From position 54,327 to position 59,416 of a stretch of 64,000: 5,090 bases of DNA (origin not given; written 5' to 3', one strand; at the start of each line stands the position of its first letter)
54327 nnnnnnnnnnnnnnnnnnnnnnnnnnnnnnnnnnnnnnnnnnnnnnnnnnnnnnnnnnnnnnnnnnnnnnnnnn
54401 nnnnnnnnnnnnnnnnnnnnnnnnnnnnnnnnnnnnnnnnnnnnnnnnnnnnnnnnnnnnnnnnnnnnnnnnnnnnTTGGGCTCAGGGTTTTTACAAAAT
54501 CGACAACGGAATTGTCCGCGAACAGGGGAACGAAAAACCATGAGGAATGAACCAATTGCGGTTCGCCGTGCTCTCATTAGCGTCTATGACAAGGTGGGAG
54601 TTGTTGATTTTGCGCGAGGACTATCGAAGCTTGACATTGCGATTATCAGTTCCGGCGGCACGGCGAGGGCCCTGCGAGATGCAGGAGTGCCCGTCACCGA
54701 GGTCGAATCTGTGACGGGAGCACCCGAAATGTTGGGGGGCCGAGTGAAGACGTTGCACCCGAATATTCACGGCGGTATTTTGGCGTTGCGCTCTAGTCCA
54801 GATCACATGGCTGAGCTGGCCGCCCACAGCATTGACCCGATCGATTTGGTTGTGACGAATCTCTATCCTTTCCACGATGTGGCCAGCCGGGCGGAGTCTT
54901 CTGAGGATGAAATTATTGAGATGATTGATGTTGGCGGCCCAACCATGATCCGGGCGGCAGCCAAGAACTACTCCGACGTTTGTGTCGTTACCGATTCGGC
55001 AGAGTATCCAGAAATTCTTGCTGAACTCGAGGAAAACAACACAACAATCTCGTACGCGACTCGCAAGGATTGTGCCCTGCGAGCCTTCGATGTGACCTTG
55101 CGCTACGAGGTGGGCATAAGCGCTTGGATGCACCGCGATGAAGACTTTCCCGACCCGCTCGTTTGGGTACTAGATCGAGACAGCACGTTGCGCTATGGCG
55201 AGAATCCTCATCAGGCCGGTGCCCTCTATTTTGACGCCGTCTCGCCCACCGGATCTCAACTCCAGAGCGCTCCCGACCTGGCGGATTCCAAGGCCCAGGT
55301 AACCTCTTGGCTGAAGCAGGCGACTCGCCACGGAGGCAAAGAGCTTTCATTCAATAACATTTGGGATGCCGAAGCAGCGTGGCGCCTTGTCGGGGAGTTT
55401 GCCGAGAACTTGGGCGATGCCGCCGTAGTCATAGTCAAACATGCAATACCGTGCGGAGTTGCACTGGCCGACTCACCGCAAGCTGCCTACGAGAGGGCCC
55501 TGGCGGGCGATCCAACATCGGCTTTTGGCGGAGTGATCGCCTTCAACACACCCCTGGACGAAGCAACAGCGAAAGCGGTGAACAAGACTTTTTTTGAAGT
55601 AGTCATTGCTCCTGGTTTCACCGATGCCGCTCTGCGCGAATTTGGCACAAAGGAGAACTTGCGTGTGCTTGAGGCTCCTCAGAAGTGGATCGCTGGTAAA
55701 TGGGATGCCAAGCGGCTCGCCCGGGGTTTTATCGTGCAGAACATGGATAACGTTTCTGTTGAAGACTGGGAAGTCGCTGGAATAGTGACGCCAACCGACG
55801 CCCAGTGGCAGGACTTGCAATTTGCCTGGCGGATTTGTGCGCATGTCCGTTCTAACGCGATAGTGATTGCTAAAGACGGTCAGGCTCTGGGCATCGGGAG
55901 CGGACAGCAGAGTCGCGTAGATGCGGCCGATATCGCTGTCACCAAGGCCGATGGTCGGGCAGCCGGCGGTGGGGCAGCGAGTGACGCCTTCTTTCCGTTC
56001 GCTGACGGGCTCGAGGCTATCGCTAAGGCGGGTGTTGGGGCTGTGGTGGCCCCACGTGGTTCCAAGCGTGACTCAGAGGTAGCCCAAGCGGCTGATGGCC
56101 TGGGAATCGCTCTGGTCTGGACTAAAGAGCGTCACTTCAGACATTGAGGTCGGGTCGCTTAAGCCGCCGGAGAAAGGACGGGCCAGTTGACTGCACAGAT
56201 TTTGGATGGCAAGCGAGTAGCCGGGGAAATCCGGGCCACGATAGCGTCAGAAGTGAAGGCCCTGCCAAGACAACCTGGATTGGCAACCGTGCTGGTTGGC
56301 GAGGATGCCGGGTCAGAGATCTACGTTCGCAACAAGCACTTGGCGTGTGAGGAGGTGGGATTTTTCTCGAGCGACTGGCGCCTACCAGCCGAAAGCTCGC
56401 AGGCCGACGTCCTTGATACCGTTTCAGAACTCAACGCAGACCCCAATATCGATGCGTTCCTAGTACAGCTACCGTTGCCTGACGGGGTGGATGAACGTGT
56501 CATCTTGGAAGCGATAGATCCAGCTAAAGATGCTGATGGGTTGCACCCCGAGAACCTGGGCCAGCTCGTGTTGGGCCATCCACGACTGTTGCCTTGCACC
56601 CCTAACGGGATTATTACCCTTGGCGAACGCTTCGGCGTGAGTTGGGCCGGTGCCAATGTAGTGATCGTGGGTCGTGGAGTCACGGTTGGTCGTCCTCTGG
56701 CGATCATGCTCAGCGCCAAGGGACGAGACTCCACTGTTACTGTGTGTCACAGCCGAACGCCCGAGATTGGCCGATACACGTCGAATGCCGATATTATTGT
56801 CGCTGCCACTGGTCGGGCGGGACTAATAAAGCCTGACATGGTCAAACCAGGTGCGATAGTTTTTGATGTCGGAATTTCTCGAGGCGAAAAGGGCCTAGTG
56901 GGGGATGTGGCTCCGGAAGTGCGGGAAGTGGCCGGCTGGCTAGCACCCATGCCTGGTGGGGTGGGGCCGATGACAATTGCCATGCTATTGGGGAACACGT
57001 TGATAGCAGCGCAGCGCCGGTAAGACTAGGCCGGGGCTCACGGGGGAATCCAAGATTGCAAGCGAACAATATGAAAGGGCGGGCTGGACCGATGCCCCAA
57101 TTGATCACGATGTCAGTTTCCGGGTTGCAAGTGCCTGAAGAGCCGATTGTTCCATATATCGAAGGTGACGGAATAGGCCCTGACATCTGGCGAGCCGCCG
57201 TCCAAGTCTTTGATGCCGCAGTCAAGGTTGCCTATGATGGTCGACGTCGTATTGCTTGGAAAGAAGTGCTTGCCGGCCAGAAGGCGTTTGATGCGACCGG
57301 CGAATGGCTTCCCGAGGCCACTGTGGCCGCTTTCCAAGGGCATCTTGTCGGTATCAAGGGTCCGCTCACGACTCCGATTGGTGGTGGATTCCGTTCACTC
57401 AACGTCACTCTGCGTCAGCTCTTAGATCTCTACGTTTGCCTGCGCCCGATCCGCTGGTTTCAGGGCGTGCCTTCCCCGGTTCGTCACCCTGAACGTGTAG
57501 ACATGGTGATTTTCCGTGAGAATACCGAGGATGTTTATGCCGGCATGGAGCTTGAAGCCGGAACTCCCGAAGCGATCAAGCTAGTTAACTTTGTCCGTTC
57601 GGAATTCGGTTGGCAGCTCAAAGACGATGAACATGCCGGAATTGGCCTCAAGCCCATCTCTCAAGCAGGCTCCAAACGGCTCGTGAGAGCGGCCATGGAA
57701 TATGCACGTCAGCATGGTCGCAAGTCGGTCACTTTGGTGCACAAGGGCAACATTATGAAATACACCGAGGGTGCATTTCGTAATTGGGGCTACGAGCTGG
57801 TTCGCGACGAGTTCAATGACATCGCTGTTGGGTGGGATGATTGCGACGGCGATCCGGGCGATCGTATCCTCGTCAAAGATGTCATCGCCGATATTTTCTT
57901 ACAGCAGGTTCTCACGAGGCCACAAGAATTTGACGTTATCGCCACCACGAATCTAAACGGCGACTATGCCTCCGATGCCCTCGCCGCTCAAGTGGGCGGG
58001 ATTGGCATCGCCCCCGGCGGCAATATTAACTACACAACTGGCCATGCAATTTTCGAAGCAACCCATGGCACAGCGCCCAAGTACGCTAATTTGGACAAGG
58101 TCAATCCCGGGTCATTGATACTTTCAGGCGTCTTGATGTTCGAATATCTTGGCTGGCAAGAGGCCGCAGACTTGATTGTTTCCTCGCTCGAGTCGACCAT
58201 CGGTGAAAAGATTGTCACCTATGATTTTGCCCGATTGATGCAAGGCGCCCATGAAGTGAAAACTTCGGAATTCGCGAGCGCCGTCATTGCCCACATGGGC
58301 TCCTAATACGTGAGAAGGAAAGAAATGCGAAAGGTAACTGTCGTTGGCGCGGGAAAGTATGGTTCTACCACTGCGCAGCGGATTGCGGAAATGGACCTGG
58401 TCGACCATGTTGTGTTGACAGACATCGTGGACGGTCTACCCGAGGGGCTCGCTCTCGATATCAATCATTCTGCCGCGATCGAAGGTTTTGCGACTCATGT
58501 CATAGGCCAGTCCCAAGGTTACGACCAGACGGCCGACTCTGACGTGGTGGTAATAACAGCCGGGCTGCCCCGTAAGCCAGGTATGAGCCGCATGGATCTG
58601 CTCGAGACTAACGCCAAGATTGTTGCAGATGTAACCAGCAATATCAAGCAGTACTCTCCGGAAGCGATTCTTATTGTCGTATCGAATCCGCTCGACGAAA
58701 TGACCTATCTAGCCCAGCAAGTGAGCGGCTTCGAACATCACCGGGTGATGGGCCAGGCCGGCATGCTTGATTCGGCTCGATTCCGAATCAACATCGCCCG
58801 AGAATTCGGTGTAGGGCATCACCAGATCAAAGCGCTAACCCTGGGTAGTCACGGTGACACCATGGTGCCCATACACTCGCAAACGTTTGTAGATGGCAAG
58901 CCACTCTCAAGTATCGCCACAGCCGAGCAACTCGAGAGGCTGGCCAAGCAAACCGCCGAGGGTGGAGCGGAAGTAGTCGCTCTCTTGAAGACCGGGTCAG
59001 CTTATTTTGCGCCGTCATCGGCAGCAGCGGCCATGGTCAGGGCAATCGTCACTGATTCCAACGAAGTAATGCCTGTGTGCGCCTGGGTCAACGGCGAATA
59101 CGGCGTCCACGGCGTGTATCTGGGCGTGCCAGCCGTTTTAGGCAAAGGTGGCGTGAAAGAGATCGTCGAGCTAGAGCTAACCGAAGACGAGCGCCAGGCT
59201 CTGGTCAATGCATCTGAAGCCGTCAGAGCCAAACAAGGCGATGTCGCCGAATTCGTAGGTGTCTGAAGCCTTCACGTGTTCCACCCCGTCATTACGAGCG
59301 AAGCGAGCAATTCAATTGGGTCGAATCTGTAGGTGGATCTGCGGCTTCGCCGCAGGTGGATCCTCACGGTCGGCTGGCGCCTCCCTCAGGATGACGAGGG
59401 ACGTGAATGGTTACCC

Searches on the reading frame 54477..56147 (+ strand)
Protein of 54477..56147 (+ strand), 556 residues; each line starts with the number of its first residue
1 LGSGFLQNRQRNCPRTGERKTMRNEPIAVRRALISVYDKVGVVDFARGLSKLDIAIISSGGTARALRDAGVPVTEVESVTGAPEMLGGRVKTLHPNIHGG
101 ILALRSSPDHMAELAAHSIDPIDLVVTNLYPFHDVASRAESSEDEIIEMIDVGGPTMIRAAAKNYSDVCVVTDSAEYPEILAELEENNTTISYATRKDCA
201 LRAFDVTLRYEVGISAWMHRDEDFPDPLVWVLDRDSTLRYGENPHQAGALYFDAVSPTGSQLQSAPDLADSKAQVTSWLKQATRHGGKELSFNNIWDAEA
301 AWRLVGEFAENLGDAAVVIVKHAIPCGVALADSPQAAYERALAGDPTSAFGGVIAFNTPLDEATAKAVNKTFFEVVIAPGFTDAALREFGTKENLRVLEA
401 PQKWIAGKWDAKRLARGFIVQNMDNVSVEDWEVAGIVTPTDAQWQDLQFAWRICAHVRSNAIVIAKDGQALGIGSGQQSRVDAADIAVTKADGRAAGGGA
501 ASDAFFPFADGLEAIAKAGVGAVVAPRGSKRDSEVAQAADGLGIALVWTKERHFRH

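Call 56: search_protein_families(library=pfam, proteins=[window:54477-56147:+], max_evalue=0.00001)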
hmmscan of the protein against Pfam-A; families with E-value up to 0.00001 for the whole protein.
window:54477-56147:+ (556 aa): 2 families
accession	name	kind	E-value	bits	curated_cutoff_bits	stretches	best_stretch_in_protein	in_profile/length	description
PF01808.24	AICARFT_IMPCHas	-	6.2e-104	348.2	25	1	161-490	1-311/311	AICARFT/IMPCHase bienzyme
PF02142.27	MGS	-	4.5e-20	72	24.1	1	41-156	1-94/94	MGS-like domain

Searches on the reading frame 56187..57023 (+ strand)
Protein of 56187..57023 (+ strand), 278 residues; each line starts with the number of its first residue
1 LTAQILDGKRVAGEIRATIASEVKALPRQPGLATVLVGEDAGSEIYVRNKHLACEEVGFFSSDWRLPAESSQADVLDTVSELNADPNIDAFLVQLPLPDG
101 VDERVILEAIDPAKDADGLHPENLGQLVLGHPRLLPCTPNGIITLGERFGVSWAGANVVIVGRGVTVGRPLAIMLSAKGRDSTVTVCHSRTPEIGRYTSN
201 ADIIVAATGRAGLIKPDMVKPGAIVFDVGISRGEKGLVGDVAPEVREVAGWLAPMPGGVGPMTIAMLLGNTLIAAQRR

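Call 56: search_protein_families(library=pfam, proteins=[window:56187-57023:+], max_evalue=0.00001)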
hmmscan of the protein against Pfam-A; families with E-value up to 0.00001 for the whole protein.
window:56187-57023:+ (278 aa): 2 families
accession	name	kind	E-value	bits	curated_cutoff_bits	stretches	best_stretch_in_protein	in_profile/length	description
PF02882.25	THF_DHG_CYH_C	-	2.1e-57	193.4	27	1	120-277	1-158/160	Tetrahydrofolate dehydrogenase/cyclohydrolase, NAD(P)-binding domain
PF00763.28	THF_DHG_CYH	-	1.1e-35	122.8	32.8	1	6-117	1-115/115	Tetrahydrofolate dehydrogenase/cyclohydrolase, catalytic domain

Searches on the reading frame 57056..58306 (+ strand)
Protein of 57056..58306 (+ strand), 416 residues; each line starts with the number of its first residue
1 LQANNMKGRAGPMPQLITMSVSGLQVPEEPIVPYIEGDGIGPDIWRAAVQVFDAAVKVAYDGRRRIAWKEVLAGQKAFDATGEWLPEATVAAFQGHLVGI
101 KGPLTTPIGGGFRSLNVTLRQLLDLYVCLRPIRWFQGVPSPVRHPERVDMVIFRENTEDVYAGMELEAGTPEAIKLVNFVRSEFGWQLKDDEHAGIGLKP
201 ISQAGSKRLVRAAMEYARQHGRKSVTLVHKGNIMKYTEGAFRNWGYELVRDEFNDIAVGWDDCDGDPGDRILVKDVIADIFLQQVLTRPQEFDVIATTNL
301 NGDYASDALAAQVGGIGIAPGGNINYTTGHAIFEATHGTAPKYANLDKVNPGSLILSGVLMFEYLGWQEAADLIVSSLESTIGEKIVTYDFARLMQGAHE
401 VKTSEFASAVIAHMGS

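Call 56: search_protein_families(library=pfam, proteins=[window:57056-58306:+], max_evalue=0.00001)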
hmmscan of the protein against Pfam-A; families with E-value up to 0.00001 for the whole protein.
window:57056-58306:+ (416 aa): 1 family
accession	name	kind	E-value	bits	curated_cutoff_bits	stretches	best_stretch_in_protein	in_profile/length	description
PF00180.25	Iso_dh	-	3.6e-92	309.7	27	1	32-410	2-348/348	Isocitrate/isopropylmalate dehydrogenase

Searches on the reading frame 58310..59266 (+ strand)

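Call 56: search_protein_families(library=pfam, proteins=[window:58310-59266:+], max_evalue=0.00001)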
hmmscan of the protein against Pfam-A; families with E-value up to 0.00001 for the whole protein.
window:58310-59266:+ (318 aa): 2 families
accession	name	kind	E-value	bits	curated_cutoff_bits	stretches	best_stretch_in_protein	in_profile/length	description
PF00056.29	Ldh_1_N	-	7.3e-41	140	27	1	8-148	2-141/141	lactate/malate dehydrogenase, NAD binding domain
PF02866.23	Ldh_1_C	-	7e-29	101.5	22.6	1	153-315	3-173/174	lactate/malate dehydrogenase, alpha/beta C-terminal domain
